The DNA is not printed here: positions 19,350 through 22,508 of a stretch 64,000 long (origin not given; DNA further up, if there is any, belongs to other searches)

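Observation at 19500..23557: Omp85-barrel protein with an HEXXH peptidase-like domain and PD40 propellers in place of POTRA domains, plus an overlapping lipoprotein gene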

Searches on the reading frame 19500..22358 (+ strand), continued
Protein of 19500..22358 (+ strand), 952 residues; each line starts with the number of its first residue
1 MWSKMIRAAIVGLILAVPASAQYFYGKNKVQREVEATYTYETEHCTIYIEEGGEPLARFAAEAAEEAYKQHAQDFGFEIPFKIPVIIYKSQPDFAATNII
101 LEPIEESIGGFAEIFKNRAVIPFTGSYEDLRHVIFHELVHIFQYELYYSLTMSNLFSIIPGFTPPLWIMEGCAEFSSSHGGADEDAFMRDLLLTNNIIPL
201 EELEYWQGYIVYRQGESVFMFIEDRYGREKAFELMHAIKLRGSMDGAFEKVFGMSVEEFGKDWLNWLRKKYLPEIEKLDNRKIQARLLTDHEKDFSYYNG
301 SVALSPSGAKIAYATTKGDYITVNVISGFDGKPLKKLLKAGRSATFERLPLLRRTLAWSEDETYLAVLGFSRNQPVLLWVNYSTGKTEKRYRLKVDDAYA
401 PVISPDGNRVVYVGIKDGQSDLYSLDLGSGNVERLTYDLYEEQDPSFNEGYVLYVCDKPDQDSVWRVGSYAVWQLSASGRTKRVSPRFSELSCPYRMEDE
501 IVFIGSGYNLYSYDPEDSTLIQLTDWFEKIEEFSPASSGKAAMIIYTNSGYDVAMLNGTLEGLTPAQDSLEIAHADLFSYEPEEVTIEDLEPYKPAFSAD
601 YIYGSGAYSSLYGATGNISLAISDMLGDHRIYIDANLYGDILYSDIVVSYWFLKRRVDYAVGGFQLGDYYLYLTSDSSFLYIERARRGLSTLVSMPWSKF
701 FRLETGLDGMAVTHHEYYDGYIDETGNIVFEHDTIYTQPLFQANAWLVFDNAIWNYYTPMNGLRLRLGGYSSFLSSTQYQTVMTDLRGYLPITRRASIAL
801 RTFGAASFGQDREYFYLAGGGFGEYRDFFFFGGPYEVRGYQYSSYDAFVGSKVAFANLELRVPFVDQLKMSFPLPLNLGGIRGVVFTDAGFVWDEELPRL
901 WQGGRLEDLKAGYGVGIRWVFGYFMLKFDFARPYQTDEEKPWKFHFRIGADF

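Call 18: find_encoding_contigs(protein=P0012, flank=8000, max_places=2)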
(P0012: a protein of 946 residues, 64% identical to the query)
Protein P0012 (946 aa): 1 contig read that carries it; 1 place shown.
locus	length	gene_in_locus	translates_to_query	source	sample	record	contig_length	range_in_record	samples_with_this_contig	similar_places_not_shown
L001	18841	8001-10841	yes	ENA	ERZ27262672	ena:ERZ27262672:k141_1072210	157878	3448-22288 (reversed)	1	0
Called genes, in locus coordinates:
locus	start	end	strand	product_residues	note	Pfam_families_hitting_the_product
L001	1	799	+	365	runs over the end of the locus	-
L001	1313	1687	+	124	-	-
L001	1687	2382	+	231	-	-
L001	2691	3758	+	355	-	-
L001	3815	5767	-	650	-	PF02934:GatB_N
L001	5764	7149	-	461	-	PF18195:GatD_N, PF00710:Asparaginase, PF17763:Asparaginase_C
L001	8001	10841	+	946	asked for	PF13485:Peptidase_MA_2, PF26549:Tricorn_N (weak), PF01103:Omp85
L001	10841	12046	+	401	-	-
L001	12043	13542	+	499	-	PF13506:Glyco_transf_21, PF00535:Glycos_transf_2, PF10111:Glyco_tranf_2_2, PF13641:Glyco_tranf_2_3, PF13632:Glyco_trans_2_3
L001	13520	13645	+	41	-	-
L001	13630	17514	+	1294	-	PF08126:Propeptide_C25 (weak), PF01364:Peptidase_C25, PF13860:FlgD_ig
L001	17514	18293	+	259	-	-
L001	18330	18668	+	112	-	PF02311:AraC_binding (weak), PF07883:Cupin_2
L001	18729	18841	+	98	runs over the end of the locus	-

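Call 19: find_encoding_contigs(protein=P0022, flank=8000, max_places=2)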
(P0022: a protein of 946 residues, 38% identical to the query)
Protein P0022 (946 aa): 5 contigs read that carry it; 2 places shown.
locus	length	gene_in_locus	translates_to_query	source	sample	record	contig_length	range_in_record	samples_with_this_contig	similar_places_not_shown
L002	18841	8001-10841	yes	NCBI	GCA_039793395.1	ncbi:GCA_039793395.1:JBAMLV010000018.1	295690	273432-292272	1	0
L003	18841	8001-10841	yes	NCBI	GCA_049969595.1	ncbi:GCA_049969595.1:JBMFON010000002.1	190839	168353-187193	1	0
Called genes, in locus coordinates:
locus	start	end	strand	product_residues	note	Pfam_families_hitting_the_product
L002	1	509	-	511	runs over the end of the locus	PF19289:PmbA_TldD_3rd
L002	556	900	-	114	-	PF00076:RRM_1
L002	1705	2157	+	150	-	PF01035:DNA_binding_1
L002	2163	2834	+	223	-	PF00753:Lactamase_B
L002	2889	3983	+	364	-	PF01658:Inos-1-P_synth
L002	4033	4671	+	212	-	PF02223:Thymidylate_kin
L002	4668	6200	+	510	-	PF22694:CtpB_N-like, PF00595:PDZ, PF13180:PDZ_2, PF17820:PDZ_6, PF03572:Peptidase_S41, PF28547:CHD_PDZ-protease (faint)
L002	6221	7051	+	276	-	PF01149:Fapy_DNA_glyco, PF06831:H2TH, PF06827:zf-FPG_IleRS (weak)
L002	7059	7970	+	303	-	PF01112:Asparaginase_2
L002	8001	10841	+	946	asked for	PF13485:Peptidase_MA_2, PF07676:PD40 (faint), PF26550:Tricorn_2nd, PF26549:Tricorn_N, PF01103:Omp85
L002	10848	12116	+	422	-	-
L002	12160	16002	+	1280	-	PF08126:Propeptide_C25, PF01364:Peptidase_C25, PF13860:FlgD_ig (weak)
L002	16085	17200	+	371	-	PF19572:PorV (faint), PF03687:UPF0164 (faint)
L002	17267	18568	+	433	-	PF00709:Adenylsucc_synt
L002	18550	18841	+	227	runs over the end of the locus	PF02492:cobW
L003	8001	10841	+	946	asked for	PF13485:Peptidase_MA_2, PF07676:PD40 (faint), PF26550:Tricorn_2nd, PF26549:Tricorn_N, PF01103:Omp85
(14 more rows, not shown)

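Call 20: find_encoding_contigs(protein=P0053, flank=8000, max_places=2)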
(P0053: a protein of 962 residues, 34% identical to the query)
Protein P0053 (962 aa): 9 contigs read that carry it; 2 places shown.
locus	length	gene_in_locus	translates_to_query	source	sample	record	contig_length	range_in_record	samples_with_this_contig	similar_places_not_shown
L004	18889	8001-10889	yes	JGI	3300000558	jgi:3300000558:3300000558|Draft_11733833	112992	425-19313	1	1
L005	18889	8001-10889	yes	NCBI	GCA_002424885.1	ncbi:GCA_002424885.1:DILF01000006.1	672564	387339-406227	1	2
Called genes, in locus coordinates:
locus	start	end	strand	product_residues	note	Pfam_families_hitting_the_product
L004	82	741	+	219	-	PF00535:Glycos_transf_2, PF13641:Glyco_tranf_2_3 (weak)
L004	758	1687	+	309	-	PF01975:SurE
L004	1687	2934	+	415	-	PF05977:MFS_3, PF07690:MFS_1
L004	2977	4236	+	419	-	PF05977:MFS_3, PF07690:MFS_1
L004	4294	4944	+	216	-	PF01135:PCMT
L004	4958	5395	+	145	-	PF18306:LDcluster4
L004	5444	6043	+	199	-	-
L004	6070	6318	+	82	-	PF00708:Acylphosphatase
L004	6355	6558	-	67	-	-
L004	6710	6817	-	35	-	-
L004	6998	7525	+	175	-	PF00156:Pribosyltran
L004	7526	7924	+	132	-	-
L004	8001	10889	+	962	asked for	PF13485:Peptidase_MA_2, PF00930:DPPIV_N (faint), PF26550:Tricorn_2nd, PF26549:Tricorn_N (weak), PF07676:PD40 (weak), PF01103:Omp85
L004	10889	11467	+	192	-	PF03602:Cons_hypoth95, PF05175:MTS (weak)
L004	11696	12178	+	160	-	PF01467:CTP_transf_like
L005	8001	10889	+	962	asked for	PF13485:Peptidase_MA_2, PF00930:DPPIV_N (faint), PF26550:Tricorn_2nd, PF26549:Tricorn_N (weak), PF07676:PD40 (weak), PF01103:Omp85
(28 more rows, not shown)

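Call 26: find_related_loci(query=A2, collection=genome_contigs, flank=8000)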
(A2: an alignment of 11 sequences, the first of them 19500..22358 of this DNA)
Query A2 (952 aa) in genome_contigs; peptide patterns used: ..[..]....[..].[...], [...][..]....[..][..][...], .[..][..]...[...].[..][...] (x = any residue, [..] = any of these).
600 stretches matched a pattern (row limit reached: there are more); 548 encode a relative of the query (tblastn E <= 1e-3); the best 80 are kept; 80 distinct loci.
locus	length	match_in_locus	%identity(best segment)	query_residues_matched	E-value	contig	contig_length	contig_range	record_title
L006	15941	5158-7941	38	6-951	0e+0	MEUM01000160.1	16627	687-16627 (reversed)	MAG: candidate division WOR-3 bacterium RBG_13_43_14 RBG_13_scaffold_8766, whole genome shotgun sequence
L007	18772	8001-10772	38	13-952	0e+0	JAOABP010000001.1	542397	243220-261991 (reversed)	MAG: candidate division WOR-3 bacterium isolate SKW181 NODE_1_length_542397_cov_26.181022, whole genome shotgun sequence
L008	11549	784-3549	37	5-951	0e+0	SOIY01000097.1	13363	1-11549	MAG: Candidatus Stahlbacteria bacterium isolate E29_bin50 NODE_1269_length_13363_cov_35.499399, whole genome shotgun seq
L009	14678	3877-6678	37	21-952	0e+0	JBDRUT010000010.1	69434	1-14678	MAG: candidate division WOR-3 bacterium isolate SZTDM-2_201709_bins_113 SZTDM-2_201709_bins_113_scaffold_10, whole genom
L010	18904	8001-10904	33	11-952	5e-151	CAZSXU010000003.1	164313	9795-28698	MAG TPA_asm: uncultured bacterium isolate binchicken_co334_235 genome assembly, contig: NODE_71_length_164313_cov_91.643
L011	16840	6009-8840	40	10-952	0e+0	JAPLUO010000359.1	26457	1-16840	MAG: candidate division WOR-3 bacterium isolate LacPavin_0920_WC90_MAG_62_12 LacPavin_0920_WC90_scaffold_136073, whole g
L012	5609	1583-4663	31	13-952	6e-141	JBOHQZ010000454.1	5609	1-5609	MAG: bacterium isolate SD8033_maxbin2.bin.2_sub NODE_5312_length_5609_cov_3.047428, whole genome shotgun sequence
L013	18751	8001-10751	32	11-932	2e-136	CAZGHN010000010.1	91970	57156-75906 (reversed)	MAG TPA_asm: uncultured bacterium isolate SRP323688_co1_166 genome assembly, contig: NODE_489_length_91970_cov_18.109982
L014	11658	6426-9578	30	4-952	6e-135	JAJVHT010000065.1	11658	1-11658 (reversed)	MAG: bacterium isolate Bin_13 c_000000011437, whole genome shotgun sequence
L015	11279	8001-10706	32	13-937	1e-134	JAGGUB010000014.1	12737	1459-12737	MAG: candidate division WOR-3 bacterium isolate AUK063 PB_MBMC_017_c_000000000013, whole genome shotgun sequence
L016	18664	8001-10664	34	25-943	4e-132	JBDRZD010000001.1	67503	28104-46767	MAG: candidate division WOR-3 bacterium isolate JZ-1_201705_bins_100 JZ-1_201705_bins_100_scaffold_1, whole genome shotg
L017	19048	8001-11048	31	5-952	6e-130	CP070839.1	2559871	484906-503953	MAG: Candidatus Zixiibacteriota bacterium isolate bin1014 chromosome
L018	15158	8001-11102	29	13-952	1e-129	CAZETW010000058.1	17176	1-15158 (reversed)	MAG TPA_asm: uncultured bacterium isolate SRP141376_co1_354 genome assembly, contig: NODE_6817_length_17176_cov_53.69464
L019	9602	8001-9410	45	5-473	5e-128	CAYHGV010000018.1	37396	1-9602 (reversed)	MAG TPA_asm: uncultured bacterium isolate ERP119294_co4_433 genome assembly, contig: NODE_873_length_37396_cov_8.128384,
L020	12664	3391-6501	29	13-952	2e-125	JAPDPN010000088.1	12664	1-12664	MAG: candidate division KSB1 bacterium isolate DPZ2_202101_bins_149 DPZ-2_202101_bins_149_scaffold_88, whole genome shot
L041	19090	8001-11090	29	13-952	1e-113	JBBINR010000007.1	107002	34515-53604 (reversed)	MAG: Ignavibacteriales bacterium isolate PGS172224_bin_260 NODE_125_length_107002_cov_1.55127, whole genome shotgun sequ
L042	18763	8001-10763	30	25-952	3e-113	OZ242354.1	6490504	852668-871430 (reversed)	MAG: Candidatus Poribacteria bacterium isolate 342ba744-3869-4f81-a489-a0f16b16fbc4 genome assembly, chromosome: 1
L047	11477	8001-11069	28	4-952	5e-111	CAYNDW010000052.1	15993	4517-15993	MAG TPA_asm: uncultured Cytophagia bacterium isolate binchicken_co248_448 genome assembly, contig: NODE_4173_length_1599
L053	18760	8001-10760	30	25-952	1e-115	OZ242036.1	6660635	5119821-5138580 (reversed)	MAG: Candidatus Poribacteria bacterium isolate 54b3e0b4-8990-4cd1-959a-c9693763f33b genome assembly, chromosome: 1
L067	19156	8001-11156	28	5-952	7e-105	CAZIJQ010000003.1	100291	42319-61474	MAG TPA_asm: uncultured bacterium isolate SRP200020_co6_38 genome assembly, contig: NODE_62_length_100291_cov_51.147103,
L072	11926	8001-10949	28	10-895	1e-102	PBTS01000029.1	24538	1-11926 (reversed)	MAG: Candidatus Neomarinimicrobiota bacterium isolate NP55 46861, whole genome shotgun sequence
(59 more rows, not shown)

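Call 35: predict_structure(alignment_id=A1)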
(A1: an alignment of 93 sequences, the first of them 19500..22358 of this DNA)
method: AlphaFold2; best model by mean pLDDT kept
length: 952 residues; sequences in the alignment: 93
mean_pLDDT: 88.3   pTM: 0.87
mean pLDDT of the five models: 88.3, 87.3, 86.6, 85.6, 85.3
residues with pLDDT >= 90: 623; 70-90: 243; 50-70: 51; < 50: 35
segments of 3 or more residues with pLDDT < 50: 15-23, 152-160, 819-834
pLDDT, mean of each block of 10 residues (from residue 1): 77 46 58 84 97 94 98 97 96 91 84 93 96 97 86 46 85 94 92 92 87 96 97 95 93 97 96 89 95 90 97 91 96 95 85 94 97 93 96 96 96 96 98 96 94 96 93 95 94 95 95 94 94 95 95 96 80 78 89 93 79 81 94 90 92 90 91 82 93 90 93 93 86 94 94 77 93 94 94 89 94 71 30 62 65 93 81 66 93 90 86 91 82 76 82 68
secondary structure, 60 per line:
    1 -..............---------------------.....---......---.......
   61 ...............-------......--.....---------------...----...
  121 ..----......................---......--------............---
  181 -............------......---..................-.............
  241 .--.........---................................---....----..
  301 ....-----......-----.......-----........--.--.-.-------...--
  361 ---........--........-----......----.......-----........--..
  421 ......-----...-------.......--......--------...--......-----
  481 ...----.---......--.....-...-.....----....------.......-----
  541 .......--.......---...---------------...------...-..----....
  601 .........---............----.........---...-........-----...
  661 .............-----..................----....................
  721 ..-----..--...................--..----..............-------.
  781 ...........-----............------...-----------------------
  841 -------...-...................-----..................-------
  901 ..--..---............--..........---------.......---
elements in order (helices of 4 or more, strands of 3 or more residues): H2-15 E37-41 E45-50 H54-75 E83-88 H91-95 E111-113 E118-122 H127-148 H152-157 H166-177 H182-193 H200-205 H209-226 H228-241 H244-252 H256-284 E285-287 H291-294 E299-304 E310-315 E321-327 E333-340 E356-358 E364-371 E374-381 E387-392 E397-403 E409-416 E419-426 E432-434 E442-448 E451-456 E465-467 E470-475 E481-483 E492-497 E500-504 E510-514 E519-522 E529-535 E541-547 E550-556 E578-580 E597-609 E613-624 E629-637 E645-652 E658-673 E679-696 E701-722 E732-750 E759-772 E780-791 E797-808 E815-817 E848-850 E852-870 E876-893 E910-921 E924-933 E943-949
